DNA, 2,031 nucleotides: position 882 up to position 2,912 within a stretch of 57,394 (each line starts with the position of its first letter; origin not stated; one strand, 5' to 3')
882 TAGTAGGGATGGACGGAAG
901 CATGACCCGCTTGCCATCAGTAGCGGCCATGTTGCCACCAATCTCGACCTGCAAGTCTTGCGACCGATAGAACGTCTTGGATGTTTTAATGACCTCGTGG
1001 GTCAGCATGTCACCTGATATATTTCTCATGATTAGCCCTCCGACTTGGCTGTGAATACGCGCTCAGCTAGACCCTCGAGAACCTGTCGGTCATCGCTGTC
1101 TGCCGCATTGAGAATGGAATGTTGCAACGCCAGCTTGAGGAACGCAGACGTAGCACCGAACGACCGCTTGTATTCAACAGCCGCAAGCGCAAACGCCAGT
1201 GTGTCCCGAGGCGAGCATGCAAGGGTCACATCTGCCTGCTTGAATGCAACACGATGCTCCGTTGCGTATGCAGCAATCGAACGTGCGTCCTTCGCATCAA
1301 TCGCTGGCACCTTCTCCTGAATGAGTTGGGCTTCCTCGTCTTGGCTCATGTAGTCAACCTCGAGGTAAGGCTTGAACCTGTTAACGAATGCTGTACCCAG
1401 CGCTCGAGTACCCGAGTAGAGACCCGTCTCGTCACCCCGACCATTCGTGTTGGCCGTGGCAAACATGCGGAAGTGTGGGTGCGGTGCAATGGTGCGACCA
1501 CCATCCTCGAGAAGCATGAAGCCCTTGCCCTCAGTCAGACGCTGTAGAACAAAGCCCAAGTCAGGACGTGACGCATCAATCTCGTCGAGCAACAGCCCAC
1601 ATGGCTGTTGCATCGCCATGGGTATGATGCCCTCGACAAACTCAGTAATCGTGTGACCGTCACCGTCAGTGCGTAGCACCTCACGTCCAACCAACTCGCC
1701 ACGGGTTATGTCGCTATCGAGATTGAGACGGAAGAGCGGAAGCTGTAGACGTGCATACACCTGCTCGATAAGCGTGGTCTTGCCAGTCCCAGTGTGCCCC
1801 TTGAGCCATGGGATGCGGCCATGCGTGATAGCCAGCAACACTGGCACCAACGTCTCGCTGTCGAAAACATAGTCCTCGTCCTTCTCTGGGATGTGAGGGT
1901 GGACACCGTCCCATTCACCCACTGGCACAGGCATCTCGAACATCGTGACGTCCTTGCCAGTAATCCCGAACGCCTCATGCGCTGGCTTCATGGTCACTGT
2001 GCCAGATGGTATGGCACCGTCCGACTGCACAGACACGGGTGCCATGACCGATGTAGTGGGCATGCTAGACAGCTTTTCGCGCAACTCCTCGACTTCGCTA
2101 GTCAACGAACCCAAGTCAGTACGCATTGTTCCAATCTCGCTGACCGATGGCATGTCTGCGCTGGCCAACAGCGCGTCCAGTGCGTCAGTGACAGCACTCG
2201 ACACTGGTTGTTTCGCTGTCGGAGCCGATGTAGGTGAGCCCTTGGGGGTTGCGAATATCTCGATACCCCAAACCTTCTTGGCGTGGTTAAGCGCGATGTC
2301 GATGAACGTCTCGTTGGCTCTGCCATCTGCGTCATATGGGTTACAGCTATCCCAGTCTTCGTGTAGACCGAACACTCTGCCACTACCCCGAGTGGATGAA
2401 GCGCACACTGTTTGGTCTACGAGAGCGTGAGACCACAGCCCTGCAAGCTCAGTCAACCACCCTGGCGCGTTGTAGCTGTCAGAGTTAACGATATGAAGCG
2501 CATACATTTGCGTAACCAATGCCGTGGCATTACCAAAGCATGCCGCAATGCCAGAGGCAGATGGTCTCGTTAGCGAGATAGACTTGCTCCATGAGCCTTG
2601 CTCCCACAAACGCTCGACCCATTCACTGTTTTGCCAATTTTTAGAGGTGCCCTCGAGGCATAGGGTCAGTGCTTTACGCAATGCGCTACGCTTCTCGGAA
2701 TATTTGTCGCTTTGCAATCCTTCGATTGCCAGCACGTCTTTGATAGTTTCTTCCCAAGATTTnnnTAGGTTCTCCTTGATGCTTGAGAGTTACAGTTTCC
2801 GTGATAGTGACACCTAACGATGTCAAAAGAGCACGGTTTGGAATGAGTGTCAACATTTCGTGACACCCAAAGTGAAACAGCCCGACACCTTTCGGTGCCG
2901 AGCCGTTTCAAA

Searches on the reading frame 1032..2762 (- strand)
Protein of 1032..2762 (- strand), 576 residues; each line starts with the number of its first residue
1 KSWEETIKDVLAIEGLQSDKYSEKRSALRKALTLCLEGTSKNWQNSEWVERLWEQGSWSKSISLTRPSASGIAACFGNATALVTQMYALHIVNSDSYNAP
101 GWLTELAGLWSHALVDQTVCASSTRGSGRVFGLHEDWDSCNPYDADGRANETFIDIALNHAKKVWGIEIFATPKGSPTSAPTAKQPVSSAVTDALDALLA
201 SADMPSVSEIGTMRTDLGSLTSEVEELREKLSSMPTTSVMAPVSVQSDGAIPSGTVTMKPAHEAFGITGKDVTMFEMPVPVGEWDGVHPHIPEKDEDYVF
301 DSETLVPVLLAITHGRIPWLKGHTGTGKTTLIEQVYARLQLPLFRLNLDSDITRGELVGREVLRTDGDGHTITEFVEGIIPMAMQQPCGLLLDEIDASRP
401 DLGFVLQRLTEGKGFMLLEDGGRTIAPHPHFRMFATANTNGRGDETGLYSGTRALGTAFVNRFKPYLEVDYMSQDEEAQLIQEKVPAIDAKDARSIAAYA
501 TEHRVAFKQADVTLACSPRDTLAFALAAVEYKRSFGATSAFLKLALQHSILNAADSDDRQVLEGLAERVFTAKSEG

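Call 22: search_protein_families(library=phrogs, proteins=[window:1032-2762:-], max_evalue=0.00001)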
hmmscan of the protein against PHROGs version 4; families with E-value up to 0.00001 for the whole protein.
window:1032-2762:- (576 aa): 4 families
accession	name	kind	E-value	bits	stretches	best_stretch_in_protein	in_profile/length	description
phrog_249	-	moron, auxiliary metabolic gene and host takeover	5.9e-54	184.8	1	288-560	103-365/380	porphyrin biosynthesis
phrog_16448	-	other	1.4e-18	67.6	1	304-524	438-635/680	ATPase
phrog_5424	-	other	4.4e-11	43.1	1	296-514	260-474/527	ATPase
phrog_29395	-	unknown function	4.9e-07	30.1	1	320-488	188-374/531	-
